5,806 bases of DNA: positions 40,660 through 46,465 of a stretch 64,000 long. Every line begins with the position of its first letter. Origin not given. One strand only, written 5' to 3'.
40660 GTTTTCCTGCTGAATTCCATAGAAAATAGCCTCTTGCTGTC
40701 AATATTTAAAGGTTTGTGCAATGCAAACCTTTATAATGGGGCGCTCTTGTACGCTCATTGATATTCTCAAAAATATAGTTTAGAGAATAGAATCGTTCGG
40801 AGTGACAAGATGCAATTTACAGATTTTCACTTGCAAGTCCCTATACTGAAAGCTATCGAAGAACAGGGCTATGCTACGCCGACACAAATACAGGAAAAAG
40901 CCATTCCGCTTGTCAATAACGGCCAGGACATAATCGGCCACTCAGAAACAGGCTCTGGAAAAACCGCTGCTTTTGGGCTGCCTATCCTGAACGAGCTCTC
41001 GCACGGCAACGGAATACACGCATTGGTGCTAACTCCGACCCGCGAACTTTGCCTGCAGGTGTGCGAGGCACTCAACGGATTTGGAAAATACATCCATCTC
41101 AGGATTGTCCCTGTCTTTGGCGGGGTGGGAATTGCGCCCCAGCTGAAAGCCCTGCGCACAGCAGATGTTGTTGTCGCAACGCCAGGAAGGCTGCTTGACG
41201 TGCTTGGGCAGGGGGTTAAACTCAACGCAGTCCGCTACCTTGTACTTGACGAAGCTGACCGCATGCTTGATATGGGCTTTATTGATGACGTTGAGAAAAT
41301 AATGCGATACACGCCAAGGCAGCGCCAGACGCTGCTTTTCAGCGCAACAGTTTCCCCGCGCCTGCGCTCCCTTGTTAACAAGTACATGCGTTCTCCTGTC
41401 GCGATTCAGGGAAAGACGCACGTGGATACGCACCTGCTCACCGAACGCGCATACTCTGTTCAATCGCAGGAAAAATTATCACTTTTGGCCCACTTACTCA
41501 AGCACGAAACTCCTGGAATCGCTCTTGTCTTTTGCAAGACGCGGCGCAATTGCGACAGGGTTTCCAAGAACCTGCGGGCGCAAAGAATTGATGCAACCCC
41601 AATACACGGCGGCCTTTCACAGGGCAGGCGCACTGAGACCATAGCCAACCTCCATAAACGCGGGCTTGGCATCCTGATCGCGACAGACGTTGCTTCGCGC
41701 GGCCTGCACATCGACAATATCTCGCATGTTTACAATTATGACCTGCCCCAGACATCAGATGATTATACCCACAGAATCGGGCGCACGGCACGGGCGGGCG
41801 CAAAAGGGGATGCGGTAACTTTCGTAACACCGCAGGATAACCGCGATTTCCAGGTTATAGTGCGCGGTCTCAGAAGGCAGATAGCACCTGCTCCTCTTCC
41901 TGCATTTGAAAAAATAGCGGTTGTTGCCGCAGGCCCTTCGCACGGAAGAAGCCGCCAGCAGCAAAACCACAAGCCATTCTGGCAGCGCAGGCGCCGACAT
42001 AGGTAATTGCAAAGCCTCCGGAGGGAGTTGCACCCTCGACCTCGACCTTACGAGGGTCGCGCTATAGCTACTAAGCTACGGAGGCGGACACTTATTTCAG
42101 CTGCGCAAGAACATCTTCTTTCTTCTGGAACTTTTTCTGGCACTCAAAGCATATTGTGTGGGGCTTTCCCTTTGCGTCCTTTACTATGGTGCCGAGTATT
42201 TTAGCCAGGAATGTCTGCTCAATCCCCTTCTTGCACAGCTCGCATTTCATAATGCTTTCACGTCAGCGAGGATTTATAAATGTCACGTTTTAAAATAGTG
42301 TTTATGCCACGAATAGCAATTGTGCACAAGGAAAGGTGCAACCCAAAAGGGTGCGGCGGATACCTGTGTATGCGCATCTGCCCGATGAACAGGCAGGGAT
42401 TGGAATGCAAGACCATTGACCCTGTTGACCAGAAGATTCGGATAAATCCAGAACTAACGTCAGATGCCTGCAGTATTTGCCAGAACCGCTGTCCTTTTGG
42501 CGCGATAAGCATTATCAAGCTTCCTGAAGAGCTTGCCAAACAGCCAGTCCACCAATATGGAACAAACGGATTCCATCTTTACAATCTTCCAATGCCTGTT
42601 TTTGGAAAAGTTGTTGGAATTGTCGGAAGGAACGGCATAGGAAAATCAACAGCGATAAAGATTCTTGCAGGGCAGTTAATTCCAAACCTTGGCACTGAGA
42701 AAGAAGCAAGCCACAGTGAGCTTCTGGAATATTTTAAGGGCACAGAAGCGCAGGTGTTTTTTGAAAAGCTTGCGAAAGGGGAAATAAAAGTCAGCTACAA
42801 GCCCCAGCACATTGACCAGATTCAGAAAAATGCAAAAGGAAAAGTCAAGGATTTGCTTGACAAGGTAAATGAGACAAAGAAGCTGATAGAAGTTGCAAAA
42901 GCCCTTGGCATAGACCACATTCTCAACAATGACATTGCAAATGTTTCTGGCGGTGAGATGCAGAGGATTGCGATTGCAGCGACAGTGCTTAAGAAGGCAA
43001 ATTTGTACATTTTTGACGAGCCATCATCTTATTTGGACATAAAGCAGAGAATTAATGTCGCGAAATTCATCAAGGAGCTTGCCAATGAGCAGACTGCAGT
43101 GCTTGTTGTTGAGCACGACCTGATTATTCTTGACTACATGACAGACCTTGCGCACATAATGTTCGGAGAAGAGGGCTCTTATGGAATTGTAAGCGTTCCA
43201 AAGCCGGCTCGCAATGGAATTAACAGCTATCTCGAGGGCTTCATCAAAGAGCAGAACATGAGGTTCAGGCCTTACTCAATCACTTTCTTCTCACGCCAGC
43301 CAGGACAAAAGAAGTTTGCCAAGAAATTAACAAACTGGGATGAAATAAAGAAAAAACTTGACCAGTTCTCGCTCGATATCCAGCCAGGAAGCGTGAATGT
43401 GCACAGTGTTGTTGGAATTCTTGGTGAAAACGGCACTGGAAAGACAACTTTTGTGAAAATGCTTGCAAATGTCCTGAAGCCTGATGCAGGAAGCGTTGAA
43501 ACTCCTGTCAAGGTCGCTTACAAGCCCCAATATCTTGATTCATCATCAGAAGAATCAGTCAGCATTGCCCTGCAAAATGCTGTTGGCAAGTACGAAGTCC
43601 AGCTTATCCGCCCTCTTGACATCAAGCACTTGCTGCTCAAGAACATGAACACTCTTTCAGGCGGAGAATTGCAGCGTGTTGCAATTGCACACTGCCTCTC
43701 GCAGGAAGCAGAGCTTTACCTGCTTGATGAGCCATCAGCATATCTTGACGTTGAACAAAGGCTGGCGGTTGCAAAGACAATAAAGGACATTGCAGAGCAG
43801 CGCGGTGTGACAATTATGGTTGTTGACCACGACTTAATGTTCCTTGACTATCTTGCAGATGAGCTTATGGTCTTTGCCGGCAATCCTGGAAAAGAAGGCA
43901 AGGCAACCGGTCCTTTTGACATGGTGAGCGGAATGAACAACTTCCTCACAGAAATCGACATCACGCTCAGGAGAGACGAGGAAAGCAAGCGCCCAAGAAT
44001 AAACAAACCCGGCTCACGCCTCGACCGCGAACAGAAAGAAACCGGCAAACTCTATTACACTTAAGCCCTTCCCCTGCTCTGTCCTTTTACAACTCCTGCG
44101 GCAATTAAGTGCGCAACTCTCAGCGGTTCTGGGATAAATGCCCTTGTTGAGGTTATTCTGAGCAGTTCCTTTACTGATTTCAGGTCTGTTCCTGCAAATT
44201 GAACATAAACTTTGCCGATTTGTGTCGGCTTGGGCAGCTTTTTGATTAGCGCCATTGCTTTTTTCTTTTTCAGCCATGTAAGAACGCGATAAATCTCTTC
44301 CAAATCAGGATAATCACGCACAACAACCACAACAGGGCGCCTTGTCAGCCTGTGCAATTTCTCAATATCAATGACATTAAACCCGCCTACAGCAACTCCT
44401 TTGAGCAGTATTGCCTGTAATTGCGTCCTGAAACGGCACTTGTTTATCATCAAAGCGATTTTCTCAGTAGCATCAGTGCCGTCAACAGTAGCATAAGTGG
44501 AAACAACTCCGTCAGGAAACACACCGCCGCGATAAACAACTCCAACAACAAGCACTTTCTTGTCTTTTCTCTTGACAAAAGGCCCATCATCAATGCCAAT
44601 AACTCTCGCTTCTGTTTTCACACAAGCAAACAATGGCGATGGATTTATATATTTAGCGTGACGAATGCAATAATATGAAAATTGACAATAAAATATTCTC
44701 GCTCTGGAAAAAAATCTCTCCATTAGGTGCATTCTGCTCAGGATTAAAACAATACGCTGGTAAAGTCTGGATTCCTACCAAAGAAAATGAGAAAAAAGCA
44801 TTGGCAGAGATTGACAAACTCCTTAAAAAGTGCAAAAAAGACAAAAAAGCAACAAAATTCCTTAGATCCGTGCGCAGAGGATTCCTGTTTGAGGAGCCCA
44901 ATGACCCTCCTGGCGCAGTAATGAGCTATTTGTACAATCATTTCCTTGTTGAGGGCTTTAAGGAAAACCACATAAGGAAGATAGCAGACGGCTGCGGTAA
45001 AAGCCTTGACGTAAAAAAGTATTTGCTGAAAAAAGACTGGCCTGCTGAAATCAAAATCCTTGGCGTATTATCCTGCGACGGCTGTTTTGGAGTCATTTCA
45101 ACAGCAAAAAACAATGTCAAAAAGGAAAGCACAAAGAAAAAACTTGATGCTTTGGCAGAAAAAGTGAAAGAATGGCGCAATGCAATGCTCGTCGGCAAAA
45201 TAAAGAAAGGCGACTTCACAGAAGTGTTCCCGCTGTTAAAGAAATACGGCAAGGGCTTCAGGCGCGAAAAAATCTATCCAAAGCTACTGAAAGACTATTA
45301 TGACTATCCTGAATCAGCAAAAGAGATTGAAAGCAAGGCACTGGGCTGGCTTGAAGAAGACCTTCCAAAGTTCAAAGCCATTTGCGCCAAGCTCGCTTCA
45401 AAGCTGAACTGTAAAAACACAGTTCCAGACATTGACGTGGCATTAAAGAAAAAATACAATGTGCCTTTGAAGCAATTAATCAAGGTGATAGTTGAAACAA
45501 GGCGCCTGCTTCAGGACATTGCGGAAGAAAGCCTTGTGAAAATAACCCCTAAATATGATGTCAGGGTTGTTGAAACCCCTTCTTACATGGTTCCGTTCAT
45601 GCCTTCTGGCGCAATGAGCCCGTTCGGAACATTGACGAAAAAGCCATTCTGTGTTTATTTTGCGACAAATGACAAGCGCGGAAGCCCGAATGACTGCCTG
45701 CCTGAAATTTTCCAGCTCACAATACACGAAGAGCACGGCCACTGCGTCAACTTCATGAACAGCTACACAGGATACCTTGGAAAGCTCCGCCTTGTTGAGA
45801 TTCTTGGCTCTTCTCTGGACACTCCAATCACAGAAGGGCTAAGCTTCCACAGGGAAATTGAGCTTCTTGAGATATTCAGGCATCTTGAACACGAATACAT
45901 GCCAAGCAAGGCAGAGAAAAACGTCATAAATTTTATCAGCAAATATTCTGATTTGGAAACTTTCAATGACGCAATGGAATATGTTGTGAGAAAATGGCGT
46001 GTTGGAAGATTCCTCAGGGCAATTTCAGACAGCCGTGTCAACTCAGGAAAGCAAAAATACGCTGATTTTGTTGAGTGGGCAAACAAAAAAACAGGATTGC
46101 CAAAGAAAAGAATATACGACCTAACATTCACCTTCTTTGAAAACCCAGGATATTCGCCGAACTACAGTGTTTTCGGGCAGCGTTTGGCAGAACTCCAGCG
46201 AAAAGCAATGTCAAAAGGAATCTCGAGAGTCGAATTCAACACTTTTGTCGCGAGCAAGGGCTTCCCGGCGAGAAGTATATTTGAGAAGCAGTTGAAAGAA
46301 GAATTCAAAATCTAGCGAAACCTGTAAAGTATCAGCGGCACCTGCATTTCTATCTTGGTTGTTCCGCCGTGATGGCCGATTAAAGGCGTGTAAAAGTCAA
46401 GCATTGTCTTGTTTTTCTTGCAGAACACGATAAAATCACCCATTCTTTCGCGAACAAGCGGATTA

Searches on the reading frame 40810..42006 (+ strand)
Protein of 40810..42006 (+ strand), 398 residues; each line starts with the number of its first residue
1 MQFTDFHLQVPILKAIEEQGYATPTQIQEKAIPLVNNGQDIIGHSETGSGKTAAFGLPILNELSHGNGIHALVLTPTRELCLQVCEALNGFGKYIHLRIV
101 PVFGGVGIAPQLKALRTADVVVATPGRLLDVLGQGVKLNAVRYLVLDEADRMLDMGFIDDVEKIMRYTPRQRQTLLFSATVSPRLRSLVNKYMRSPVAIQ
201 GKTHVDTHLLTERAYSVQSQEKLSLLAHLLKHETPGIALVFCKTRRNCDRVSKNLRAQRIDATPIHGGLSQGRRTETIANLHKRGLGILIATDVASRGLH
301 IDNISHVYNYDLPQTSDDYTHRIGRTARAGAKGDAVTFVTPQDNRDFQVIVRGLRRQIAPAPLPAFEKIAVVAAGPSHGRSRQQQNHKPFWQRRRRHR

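Call 62: search_protein_families(library=pfam, proteins=[window:40810-42006:+], max_evalue=0.001)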
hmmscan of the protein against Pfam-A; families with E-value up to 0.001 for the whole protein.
window:40810-42006:+ (398 aa): 3 families
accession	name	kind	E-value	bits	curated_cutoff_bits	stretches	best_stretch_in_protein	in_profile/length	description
PF00270.35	DEAD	-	9.3e-49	165.8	26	1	25-184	1-163/167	DEAD/DEAH box helicase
PF00271.37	Helicase_C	-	5.7e-28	97.8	23.5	1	221-330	1-110/110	Helicase conserved C-terminal domain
PF04851.21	ResIII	-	5e-06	27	22.5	1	36-181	21-162/164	Type III restriction enzyme, res subunit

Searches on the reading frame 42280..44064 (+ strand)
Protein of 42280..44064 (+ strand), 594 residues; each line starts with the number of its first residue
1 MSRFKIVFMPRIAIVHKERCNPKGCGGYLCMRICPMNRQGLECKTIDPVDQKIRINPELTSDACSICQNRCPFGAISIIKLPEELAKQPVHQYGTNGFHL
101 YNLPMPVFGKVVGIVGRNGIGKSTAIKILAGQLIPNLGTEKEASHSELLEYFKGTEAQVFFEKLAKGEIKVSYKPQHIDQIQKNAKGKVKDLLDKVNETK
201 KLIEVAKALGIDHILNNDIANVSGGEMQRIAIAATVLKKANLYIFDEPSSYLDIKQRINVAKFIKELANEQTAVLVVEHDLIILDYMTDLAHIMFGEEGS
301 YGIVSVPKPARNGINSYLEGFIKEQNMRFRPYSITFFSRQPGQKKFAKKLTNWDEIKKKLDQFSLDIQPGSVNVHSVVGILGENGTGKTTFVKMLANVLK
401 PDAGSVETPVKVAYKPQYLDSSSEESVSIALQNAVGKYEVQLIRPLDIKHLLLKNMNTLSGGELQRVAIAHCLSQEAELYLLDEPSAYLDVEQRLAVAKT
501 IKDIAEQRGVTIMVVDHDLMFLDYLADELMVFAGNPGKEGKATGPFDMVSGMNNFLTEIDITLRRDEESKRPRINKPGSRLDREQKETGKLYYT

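Call 62: search_protein_families(library=pfam, proteins=[window:42280-44064:+], max_evalue=0.001)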
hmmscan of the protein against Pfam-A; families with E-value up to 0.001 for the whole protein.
window:42280-44064:+ (594 aa): 13 families
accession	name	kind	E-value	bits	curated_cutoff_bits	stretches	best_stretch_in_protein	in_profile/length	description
PF00005.33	ABC_tran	-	2.2e-41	142.1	25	2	109-249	11-136/137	ABC transporter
PF02463.25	SMC_N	-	7.3e-14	52.1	40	2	106-295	21-213/220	RecF/RecN/SMC N terminal domain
PF13304.12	AAA_21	-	5.2e-10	40.3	27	0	112-140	2-36/304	AAA domain, putative AbiEii toxin, Type IV TA system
PF04068.21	Fer4_RLI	-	4.3e-08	33.2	23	1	11-40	2-33/35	Possible Fer4-like domain in RNase L inhibitor, RLI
PF13476.12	AAA_23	-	1.4e-07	32.8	27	0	110-223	20-139/201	AAA domain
PF20720.3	nSTAND3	-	1.5e-07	31.6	27.2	0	374-402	16-44/155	Novel STAND NTPase 3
PF13401.12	AAA_22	-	1.2e-05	26.1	27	0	380-486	10-94/130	AAA domain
PF13555.12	AAA_29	-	2.4e-05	24.4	27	0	375-403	22-50/61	P-loop containing region of AAA domain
PF00910.28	RNA_helicase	-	9.9e-05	23.2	21.5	0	114-142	3-31/105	RNA helicase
PF00004.35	AAA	-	0.00011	23.1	21.2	0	380-402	3-25/131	ATPase family associated with various cellular activities (AAA)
PF13175.12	AAA_15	-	0.00016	21.8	32.1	0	359-402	13-50/374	AAA ATPase domain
PF13479.12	AAA_24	-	0.00025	21.4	27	0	378-399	5-26/195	AAA domain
PF03215.21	Rad17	-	0.00049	20.5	23.8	0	354-411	29-81/186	Rad17 P-loop domain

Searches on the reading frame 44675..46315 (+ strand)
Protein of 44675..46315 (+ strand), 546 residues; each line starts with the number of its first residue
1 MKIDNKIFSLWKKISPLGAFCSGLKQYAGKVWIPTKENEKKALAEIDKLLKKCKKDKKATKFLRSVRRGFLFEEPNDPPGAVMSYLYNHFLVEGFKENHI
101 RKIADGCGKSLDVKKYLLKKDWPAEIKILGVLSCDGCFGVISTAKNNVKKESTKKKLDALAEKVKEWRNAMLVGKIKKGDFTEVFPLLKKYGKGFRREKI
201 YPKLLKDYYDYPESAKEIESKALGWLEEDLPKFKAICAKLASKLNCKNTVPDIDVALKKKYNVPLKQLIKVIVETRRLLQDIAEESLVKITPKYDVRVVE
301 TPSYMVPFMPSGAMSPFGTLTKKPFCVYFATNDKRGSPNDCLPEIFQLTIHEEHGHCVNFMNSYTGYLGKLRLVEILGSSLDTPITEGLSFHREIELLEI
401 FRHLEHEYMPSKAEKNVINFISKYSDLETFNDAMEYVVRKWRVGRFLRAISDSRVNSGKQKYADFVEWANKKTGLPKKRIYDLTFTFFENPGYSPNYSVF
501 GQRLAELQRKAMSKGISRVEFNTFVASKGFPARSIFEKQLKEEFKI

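Call 62: search_protein_families(library=pfam, proteins=[window:44675-46315:+], max_evalue=0.001)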
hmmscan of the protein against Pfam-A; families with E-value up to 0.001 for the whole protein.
window:44675-46315:+ (546 aa): 1 family
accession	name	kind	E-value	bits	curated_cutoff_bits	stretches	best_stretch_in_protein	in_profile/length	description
PF05960.17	DUF885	-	1.8e-05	25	32.4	0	198-353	215-369/532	Bacterial protein of unknown function (DUF885)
